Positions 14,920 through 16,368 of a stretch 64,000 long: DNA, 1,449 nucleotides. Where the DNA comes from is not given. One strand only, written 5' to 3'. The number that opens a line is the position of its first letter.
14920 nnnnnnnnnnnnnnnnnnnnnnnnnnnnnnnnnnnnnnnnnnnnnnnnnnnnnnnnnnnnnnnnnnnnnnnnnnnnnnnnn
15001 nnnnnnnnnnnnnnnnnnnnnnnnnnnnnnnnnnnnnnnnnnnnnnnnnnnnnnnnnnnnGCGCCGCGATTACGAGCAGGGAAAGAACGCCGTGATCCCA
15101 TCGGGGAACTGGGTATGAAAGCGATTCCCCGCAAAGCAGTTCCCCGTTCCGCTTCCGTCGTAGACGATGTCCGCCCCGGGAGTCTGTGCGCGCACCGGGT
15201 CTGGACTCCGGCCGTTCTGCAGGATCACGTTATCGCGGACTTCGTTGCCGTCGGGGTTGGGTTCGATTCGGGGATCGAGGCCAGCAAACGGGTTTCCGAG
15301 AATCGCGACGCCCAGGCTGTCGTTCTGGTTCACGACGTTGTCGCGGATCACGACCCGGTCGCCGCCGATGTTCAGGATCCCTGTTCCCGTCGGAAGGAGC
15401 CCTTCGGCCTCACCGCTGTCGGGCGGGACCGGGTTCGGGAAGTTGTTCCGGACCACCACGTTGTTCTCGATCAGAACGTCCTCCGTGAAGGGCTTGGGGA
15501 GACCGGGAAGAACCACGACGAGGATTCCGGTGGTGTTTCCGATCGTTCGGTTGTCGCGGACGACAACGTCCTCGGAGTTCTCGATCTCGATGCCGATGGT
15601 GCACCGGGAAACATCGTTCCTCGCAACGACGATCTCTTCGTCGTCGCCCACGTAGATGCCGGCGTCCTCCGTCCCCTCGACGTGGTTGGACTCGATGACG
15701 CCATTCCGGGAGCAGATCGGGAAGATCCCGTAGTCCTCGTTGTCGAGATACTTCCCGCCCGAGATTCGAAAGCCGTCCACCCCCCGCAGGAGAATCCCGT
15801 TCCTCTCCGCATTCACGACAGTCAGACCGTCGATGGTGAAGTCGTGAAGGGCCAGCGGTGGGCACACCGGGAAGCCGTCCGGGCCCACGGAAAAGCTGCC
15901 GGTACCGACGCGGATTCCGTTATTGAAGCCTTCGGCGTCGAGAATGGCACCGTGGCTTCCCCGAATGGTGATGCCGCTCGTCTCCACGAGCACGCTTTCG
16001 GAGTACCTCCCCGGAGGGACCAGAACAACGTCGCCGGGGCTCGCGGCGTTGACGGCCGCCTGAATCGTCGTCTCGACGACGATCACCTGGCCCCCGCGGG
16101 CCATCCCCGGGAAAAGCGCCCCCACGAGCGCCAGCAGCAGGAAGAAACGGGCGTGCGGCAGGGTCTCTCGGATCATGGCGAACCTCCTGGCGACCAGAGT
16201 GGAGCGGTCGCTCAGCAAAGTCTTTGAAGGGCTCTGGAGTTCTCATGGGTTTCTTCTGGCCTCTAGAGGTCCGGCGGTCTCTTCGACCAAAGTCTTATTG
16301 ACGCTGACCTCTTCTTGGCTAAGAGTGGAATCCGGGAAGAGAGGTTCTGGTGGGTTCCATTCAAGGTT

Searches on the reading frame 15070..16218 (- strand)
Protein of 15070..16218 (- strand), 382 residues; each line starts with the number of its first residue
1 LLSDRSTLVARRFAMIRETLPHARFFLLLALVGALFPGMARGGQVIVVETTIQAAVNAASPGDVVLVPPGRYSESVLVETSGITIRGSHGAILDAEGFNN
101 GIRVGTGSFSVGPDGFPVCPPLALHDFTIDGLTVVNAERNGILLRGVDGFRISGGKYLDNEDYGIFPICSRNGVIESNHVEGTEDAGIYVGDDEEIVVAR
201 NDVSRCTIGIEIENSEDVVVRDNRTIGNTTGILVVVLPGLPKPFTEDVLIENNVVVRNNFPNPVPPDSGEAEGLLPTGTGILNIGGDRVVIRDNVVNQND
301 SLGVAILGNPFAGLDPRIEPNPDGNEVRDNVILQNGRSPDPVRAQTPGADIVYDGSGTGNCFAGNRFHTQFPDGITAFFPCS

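Call 9: search_protein_families(library=pfam, proteins=[window:15070-16218:-], max_evalue=0.01)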
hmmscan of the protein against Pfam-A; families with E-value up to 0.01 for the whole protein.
window:15070-16218:- (382 aa): 4 families
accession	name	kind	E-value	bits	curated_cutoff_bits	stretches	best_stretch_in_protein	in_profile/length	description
PF13229.12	Beta_helix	-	2.5e-31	108.9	25.9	2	140-309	1-147/158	Right handed beta helix region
PF05048.19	NosD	-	3.2e-24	86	23.6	2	125-260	47-169/212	Periplasmic copper-binding protein (NosD)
PF12708.12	Pect-lyase_RHGA_epim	-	5.5e-05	23.5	27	0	156-232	140-212/213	Rhamnogalacturonase A/epimerase, pectate lyase-like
PF07602.17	DUF1565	-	6.5e-05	22.8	20.3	1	51-237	17-207/257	Protein of unknown function (DUF1565)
